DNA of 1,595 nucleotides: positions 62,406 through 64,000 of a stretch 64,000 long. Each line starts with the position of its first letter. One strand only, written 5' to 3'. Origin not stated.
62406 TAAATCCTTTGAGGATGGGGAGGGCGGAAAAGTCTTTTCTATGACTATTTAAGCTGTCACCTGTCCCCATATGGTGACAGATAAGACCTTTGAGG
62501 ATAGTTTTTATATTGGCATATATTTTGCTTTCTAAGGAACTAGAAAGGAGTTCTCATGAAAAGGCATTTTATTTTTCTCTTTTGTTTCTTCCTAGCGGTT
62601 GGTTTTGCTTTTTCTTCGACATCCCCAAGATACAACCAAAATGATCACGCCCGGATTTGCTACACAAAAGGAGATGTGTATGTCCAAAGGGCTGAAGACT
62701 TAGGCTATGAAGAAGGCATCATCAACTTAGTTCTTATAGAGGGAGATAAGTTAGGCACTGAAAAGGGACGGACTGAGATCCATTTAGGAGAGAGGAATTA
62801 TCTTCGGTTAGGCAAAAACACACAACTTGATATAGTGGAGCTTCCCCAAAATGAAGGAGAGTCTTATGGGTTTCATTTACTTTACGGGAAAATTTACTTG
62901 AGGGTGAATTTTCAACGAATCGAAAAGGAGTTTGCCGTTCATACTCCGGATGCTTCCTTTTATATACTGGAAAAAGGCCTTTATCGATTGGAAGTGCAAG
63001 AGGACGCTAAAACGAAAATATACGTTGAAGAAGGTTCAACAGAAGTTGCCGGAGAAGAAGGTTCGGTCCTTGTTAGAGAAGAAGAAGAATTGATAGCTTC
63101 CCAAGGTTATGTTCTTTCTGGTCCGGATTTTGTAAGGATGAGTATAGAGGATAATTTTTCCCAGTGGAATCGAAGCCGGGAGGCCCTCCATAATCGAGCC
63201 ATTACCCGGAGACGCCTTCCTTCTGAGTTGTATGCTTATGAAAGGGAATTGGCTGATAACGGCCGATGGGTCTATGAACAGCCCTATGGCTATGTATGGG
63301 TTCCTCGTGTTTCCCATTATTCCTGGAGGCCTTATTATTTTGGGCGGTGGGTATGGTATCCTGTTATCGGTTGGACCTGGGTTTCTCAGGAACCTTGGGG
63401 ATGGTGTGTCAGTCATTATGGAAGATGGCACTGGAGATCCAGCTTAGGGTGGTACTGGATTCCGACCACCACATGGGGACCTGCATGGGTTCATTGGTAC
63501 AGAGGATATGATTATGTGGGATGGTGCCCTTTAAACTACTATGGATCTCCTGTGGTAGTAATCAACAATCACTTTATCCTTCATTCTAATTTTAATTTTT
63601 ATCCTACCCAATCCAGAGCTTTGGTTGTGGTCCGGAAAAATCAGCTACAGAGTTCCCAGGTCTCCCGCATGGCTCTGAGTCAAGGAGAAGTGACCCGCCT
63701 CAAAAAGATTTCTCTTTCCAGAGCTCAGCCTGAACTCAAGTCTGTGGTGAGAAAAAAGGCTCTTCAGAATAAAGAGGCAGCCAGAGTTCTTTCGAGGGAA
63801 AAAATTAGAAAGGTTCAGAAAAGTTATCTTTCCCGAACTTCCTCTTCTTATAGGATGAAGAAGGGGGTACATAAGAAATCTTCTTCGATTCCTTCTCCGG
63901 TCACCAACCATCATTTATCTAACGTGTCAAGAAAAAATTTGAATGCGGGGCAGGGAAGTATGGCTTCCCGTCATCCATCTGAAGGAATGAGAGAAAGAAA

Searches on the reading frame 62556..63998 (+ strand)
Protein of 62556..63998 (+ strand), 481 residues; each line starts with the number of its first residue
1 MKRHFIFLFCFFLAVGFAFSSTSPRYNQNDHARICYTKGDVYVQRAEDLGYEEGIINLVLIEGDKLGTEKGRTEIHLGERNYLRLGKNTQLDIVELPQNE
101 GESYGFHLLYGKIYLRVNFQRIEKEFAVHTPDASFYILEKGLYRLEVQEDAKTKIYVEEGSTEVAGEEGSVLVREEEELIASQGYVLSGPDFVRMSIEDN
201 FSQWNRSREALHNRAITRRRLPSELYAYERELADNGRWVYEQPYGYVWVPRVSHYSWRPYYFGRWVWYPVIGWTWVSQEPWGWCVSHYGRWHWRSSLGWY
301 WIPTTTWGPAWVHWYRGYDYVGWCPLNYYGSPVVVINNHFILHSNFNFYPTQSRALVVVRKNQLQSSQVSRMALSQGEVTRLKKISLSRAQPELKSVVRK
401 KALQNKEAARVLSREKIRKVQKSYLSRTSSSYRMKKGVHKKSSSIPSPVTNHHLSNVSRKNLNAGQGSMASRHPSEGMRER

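Call 30: search_protein_families(library=pfam, proteins=[window:62556-63998:+], max_evalue=0.001)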
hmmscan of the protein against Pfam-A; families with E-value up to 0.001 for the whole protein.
window:62556-63998:+ (481 aa): 2 families
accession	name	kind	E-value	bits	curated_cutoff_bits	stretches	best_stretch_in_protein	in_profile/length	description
PF20245.3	DUF6600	-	2.6e-29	101.7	27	1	230-328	2-100/102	Family of unknown function (DUF6600)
PF04773.18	FecR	-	3.7e-07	30.9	24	1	68-161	5-95/97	FecR protein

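Call 63: search_protein_families(library=ncbifam, proteins=[window:62556-63998:+], max_evalue=0.00001)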
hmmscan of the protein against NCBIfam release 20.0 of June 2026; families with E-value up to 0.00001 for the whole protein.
window:62556-63998:+ (481 aa): 1 family
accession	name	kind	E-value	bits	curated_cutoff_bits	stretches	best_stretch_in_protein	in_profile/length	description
NF033165.1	lipo_LipL45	exception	9.9e-08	31.4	350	1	27-167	35-176/391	lipoprotein LipL45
